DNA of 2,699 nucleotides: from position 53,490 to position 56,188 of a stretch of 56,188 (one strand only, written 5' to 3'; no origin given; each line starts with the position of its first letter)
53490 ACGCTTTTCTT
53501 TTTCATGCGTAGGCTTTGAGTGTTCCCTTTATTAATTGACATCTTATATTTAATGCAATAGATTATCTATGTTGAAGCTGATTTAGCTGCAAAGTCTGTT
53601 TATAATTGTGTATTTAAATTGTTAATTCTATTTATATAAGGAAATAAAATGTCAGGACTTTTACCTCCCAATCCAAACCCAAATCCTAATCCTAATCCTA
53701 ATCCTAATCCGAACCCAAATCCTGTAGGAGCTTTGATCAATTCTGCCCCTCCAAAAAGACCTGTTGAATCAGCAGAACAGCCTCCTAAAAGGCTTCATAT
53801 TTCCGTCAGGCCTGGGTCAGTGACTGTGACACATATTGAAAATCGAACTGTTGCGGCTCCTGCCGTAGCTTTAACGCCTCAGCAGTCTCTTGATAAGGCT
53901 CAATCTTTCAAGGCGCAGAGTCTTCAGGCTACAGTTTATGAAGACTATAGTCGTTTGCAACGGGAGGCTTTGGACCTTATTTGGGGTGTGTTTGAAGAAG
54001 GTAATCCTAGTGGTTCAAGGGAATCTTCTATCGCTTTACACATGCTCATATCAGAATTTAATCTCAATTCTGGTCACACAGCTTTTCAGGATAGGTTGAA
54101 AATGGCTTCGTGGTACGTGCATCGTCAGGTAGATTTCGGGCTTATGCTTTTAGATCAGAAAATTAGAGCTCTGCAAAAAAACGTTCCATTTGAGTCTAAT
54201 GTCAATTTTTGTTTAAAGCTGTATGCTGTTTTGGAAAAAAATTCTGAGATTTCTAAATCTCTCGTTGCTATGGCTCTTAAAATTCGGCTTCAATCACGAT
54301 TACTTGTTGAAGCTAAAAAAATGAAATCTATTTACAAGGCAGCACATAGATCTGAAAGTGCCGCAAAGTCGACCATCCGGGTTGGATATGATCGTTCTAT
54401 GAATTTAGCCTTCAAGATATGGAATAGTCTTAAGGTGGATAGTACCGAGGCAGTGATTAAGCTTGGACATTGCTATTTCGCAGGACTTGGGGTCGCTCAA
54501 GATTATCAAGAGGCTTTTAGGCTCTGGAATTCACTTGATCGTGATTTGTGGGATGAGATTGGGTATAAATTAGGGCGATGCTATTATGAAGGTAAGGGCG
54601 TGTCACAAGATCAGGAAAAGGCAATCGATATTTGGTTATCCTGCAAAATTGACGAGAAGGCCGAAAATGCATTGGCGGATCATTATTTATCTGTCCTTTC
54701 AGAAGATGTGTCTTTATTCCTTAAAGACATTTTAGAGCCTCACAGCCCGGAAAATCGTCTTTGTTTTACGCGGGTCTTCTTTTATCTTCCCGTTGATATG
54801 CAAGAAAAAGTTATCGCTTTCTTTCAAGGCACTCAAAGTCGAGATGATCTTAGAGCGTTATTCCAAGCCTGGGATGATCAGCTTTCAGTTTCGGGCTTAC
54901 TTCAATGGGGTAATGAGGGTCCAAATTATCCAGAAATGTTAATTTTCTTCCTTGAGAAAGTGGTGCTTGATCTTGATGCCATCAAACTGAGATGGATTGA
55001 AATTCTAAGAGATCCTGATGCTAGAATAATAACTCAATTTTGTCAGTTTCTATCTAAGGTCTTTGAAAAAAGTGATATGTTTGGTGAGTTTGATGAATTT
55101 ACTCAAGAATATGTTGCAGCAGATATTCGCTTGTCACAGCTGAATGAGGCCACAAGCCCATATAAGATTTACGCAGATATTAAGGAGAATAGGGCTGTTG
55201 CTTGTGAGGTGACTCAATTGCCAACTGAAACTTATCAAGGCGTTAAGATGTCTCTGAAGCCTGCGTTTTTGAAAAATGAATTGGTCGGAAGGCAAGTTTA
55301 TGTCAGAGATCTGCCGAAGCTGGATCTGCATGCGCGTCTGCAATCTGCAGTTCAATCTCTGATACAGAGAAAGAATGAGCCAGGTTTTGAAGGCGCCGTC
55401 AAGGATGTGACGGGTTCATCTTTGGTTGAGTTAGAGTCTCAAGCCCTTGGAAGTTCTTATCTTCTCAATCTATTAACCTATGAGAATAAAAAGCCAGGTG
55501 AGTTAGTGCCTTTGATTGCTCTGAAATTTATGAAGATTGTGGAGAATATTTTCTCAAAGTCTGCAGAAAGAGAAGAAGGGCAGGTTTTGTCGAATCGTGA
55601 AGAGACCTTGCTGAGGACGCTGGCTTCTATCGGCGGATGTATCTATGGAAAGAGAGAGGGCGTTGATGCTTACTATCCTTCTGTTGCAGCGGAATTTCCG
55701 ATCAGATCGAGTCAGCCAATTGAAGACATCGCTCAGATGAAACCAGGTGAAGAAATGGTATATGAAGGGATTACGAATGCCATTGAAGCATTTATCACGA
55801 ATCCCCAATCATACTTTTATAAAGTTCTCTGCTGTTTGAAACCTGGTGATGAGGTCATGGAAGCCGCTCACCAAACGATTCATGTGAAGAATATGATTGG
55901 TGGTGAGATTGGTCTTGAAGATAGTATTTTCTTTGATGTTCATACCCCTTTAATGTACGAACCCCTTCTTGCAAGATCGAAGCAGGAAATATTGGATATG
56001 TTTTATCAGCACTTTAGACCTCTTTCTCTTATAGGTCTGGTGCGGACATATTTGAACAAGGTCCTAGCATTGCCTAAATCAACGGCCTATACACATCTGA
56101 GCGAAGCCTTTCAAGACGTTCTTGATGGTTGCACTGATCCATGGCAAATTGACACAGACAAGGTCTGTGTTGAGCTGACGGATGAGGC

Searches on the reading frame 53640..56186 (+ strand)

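Call 59: search_protein_families(library=pfam, proteins=[window:53640-56186:+], max_evalue=0.05)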
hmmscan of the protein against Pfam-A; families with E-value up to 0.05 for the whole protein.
window:53640-56186:+ (849 aa): 1 family
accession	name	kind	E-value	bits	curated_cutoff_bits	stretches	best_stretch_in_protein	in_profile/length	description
PF08238.18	Sel1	-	3.8e-11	43.5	30.7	2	270-296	2-28/36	Sel1 repeat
